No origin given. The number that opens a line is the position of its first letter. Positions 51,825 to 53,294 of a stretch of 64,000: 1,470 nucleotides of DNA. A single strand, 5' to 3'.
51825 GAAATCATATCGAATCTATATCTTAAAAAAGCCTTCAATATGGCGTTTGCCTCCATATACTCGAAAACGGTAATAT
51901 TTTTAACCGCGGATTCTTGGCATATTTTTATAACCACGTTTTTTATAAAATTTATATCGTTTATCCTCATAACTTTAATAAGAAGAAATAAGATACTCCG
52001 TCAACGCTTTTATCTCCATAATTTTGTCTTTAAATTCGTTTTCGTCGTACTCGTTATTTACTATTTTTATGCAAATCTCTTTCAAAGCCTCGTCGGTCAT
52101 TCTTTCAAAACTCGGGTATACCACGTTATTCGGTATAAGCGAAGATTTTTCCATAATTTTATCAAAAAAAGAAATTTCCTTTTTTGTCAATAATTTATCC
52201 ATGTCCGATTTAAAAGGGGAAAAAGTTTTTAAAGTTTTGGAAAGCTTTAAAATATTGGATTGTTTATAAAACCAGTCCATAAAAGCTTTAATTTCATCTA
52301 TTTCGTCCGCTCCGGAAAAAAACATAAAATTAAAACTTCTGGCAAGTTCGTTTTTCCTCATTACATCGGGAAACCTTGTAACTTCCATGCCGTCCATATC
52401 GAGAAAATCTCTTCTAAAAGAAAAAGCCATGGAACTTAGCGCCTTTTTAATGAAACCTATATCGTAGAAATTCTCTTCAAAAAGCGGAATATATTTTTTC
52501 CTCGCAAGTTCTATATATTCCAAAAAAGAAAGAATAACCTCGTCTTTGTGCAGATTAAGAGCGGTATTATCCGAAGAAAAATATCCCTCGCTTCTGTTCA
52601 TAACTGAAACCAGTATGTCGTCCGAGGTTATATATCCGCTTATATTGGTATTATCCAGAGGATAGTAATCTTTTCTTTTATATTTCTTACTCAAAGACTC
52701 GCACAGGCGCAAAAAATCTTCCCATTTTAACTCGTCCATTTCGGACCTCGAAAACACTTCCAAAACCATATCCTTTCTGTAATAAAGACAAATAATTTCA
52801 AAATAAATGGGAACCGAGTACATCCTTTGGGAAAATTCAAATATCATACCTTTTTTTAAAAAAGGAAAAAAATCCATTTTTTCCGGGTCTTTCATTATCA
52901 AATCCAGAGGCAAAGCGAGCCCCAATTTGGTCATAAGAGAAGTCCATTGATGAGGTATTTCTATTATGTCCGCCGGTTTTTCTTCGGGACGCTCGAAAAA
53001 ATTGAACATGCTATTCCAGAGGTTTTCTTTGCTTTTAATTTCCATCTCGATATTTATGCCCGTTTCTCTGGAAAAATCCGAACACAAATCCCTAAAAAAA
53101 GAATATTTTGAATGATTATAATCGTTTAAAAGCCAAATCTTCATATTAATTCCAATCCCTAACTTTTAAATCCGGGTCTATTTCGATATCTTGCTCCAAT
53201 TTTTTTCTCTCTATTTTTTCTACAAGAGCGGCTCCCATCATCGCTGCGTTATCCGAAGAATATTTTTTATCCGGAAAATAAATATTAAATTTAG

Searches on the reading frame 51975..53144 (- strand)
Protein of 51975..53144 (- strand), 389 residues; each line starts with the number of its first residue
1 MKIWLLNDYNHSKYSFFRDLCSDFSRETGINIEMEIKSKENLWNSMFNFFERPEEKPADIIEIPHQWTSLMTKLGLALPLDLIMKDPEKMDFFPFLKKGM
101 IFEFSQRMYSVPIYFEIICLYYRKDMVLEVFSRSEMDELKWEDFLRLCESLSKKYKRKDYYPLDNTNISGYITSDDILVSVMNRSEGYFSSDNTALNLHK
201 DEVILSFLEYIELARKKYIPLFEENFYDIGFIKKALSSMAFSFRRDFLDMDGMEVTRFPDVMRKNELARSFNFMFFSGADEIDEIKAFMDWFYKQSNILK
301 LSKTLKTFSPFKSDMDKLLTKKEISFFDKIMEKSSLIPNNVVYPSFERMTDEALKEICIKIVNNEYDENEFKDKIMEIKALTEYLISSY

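Call 61: find_encoding_contigs(protein=window:51975-53144:-, flank=10000, max_places=1)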
Protein window:51975-53144:- (389 aa): 4 contigs read that carry it; 1 place shown.
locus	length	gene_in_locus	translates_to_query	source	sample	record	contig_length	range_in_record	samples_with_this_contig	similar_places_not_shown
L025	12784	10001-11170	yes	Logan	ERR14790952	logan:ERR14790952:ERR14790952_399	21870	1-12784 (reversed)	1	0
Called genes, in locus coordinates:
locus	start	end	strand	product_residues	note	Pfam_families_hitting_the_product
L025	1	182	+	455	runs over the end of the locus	PF00289:Biotin_carb_N, PF02222:ATP-grasp, PF02786:CPSase_L_D2, PF07478:Dala_Dala_lig_C, PF02785:Biotin_carb_C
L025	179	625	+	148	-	PF01467:CTP_transf_like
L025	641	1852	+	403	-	PF00155:Aminotran_1_2, PF00266:Aminotran_5, PF01053:Cys_Met_Meta_PP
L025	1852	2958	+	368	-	PF00583:Acetyltransf_1 (faint)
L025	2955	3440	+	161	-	PF01625:PMSR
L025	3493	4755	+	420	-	PF01966:HD, PF13487:HD_5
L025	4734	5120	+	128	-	PF00072:Response_reg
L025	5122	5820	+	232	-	PF00226:DnaJ (weak)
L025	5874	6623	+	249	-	PF18075:FtsX_ECD (weak)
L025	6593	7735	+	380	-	PF11932:DUF3450 (faint), PF01551:Peptidase_M23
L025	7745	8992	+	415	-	PF22694:CtpB_N-like (weak), PF00595:PDZ, PF13180:PDZ_2, PF17820:PDZ_6, PF03572:Peptidase_S41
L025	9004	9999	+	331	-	PF00814:TsaD, PF22521:HypF_C_2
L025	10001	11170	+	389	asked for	PF01547:SBP_bac_1, PF13416:SBP_bac_8 (faint)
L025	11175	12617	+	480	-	PF00990:GGDEF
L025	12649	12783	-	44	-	?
